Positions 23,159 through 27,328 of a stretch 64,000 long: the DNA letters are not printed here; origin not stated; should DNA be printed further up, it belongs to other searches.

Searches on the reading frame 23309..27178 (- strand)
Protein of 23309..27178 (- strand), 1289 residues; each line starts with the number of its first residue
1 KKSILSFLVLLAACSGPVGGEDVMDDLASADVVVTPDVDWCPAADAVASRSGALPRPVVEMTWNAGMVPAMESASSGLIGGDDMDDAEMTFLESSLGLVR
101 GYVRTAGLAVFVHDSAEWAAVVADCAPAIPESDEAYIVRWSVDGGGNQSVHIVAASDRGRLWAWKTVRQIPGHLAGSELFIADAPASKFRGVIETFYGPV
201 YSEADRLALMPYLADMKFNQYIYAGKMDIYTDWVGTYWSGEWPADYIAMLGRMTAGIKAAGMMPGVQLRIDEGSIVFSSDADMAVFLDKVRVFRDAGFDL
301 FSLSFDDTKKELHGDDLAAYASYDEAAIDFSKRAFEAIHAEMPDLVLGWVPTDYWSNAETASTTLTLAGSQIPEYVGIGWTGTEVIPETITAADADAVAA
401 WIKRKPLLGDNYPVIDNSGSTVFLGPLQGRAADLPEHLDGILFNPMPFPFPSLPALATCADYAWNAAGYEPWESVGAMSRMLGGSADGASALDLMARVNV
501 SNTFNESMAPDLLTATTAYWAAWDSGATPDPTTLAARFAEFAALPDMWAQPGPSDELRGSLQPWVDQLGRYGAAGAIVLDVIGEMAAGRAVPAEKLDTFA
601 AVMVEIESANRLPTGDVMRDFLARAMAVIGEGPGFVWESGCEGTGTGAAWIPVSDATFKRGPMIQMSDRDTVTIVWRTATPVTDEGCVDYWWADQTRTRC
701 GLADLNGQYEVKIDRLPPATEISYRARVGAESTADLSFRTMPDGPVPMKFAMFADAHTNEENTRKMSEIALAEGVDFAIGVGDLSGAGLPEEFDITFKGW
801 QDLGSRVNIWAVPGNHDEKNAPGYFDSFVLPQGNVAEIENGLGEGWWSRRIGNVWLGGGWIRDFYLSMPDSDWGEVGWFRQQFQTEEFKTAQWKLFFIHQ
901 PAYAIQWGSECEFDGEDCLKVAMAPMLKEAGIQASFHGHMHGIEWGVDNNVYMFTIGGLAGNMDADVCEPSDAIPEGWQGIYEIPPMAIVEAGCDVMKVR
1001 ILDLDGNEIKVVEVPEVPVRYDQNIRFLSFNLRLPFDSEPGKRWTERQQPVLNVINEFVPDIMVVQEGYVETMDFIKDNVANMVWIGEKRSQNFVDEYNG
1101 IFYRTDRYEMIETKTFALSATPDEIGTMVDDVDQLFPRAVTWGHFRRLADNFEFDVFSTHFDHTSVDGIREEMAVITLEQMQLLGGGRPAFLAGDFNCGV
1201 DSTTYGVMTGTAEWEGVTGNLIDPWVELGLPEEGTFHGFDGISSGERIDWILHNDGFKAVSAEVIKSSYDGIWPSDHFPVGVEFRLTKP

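Call 77: search_protein_families(library=pfam, proteins=[window:23309-27178:-], max_evalue=0.0001)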
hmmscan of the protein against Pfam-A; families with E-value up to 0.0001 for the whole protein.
window:23309-27178:- (1289 aa): 4 families
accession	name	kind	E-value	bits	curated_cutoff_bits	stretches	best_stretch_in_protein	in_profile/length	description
PF07555.19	NAGidase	-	1.8e-54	185.5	25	1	190-484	1-283/295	beta-N-acetylglucosaminidase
PF03372.29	Exo_endo_phos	-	1.1e-13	51.9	24.5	1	1028-1277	1-225/225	Endonuclease/Exonuclease/phosphatase family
PF00149.33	Metallophos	-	9.1e-12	46.2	21.5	1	748-941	1-189/191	Calcineurin-like phosphoesterase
PF12850.12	Metallophos_2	-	1.6e-06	28.6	27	1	748-965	1-141/154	Calcineurin-like phosphoesterase superfamily domain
